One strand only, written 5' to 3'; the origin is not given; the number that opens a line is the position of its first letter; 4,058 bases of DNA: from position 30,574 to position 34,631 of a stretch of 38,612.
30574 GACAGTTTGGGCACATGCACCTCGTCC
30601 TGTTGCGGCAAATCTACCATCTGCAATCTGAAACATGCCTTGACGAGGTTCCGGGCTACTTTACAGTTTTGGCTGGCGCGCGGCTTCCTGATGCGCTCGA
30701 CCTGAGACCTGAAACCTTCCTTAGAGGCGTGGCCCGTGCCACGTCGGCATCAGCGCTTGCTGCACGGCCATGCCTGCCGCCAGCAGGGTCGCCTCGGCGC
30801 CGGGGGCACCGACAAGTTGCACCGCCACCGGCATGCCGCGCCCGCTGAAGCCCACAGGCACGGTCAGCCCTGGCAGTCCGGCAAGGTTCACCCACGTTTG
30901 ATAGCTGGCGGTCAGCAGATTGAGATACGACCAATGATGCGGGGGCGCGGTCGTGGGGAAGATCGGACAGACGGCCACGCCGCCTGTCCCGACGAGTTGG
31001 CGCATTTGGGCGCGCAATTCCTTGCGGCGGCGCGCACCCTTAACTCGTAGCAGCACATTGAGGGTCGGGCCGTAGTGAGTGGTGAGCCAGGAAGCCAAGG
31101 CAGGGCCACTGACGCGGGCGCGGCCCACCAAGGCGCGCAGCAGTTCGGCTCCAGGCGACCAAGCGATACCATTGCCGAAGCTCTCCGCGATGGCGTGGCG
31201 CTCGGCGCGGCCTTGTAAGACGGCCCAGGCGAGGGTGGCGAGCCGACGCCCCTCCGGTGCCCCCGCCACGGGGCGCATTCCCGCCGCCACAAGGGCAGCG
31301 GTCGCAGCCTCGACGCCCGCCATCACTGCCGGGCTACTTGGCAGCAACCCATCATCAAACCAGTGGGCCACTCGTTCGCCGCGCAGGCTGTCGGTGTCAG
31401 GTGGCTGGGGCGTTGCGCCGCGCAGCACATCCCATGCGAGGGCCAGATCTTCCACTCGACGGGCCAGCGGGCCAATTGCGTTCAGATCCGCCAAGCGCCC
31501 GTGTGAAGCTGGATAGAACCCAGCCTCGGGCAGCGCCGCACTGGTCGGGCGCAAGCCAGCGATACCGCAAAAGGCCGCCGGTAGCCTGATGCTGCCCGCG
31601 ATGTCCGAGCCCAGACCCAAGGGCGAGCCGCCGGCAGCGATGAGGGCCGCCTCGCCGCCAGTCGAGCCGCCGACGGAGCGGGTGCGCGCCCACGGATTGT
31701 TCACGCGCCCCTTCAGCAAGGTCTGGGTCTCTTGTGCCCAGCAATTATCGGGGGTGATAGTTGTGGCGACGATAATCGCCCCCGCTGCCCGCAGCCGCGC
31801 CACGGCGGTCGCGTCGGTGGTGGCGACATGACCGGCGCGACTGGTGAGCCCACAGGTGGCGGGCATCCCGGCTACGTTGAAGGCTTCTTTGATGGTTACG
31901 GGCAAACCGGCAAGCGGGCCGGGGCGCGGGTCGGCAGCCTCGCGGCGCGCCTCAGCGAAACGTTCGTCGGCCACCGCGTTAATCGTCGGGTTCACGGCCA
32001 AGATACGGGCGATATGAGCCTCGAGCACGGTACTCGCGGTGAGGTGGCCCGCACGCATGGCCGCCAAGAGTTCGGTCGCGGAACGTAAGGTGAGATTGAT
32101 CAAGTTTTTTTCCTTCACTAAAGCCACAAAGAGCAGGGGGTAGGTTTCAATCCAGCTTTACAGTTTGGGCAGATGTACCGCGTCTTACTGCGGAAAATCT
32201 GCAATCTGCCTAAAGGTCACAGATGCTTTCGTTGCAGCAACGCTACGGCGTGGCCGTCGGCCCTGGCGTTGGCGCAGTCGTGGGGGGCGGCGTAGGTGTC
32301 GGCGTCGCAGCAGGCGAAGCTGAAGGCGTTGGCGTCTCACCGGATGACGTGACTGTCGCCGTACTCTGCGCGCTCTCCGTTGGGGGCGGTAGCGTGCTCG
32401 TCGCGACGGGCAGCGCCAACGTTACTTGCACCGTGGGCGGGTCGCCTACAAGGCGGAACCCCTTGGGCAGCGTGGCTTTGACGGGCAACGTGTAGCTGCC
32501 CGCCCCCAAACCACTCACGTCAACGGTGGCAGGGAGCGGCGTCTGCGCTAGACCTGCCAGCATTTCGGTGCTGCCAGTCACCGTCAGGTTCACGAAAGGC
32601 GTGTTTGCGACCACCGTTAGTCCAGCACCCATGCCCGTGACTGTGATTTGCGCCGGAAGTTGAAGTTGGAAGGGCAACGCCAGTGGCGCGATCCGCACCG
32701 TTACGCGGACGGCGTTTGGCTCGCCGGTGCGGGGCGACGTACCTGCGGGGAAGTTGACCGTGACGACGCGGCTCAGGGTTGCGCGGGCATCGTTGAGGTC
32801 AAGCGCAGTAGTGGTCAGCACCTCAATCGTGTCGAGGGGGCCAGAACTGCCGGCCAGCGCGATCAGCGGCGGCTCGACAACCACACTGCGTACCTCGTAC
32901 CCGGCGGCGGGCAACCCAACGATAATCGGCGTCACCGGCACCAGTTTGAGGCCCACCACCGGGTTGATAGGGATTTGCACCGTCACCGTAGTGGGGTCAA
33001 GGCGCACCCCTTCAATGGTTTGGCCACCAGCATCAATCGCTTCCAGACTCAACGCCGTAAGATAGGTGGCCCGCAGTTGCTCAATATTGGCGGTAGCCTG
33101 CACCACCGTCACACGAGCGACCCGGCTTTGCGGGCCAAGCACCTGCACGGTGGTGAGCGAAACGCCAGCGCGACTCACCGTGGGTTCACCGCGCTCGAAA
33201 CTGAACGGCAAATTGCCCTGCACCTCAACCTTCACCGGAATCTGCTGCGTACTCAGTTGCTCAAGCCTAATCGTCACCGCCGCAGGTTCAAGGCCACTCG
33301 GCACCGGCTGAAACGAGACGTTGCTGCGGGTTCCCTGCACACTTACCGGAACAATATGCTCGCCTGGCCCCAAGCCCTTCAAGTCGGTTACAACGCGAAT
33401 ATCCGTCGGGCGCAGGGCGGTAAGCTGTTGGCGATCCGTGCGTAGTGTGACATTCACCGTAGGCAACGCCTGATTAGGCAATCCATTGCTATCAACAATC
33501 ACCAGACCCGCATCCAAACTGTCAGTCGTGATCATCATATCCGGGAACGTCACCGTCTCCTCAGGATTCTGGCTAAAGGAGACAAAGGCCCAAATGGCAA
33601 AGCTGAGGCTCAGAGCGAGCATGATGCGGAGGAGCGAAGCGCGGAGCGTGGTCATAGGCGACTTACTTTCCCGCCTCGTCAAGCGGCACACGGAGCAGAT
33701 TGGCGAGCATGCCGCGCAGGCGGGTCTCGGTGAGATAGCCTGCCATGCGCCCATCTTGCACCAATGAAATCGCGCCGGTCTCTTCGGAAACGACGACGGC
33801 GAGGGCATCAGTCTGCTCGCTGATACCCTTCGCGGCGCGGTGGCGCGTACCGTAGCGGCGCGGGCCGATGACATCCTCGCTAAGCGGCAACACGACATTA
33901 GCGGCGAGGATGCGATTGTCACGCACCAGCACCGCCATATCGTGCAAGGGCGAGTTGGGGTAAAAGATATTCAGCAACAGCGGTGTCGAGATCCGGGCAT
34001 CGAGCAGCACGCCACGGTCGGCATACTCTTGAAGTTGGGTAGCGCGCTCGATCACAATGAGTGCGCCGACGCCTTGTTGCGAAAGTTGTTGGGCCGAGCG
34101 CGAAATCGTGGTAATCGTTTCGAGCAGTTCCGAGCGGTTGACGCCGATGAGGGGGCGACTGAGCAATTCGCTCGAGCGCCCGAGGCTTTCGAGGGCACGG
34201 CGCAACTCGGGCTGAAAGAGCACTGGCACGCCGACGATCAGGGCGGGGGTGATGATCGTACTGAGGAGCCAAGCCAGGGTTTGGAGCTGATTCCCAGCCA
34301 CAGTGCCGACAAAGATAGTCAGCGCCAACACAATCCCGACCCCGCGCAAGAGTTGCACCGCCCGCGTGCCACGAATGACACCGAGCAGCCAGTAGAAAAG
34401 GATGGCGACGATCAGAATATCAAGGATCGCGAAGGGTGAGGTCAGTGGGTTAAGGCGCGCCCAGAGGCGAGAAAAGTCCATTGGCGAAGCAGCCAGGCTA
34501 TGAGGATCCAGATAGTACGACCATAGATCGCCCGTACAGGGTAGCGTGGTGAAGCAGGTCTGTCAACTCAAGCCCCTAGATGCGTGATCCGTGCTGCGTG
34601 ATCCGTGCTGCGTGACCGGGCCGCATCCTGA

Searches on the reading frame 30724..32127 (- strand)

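Call 66: search_protein_families(library=pfam, proteins=[window:30724-32127:-], max_evalue=0.00001)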
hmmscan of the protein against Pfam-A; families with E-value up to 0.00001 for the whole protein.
window:30724-32127:- (468 aa): 1 family
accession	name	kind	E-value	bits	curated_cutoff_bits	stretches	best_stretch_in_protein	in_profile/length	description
PF01425.27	Amidase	-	2.3e-83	281.2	27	1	34-449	2-445/445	Amidase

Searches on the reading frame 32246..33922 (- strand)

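Call 66: search_protein_families(library=pfam, proteins=[window:32246-33922:-], max_evalue=0.00001)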
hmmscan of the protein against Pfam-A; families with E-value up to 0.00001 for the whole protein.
window:32246-33922:- (559 aa): 1 family
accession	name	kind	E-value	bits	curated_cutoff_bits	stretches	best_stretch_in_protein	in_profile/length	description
PF07949.17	YbbR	-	8.9e-24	84.1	22.3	1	328-409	1-81/81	YbbR-like protein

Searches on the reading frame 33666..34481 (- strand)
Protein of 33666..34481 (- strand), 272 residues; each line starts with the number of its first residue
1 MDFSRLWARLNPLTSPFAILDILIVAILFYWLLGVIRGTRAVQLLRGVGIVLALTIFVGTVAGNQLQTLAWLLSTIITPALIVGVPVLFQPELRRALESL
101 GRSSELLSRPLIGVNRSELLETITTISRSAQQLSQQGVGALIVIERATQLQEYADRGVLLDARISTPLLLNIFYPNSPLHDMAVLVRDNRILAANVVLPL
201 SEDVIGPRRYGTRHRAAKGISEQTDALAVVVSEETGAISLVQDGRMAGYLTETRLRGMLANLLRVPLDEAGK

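Call 67: search_protein_families(library=pfam, proteins=[window:33666-34481:-], max_evalue=0.00001)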
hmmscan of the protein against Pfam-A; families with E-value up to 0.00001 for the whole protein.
window:33666-34481:- (272 aa): 1 family
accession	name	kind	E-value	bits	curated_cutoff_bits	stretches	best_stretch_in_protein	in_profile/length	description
PF02457.21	DAC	-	1.1e-41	141.5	27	1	129-245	3-118/119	DisA bacterial checkpoint controller nucleotide-binding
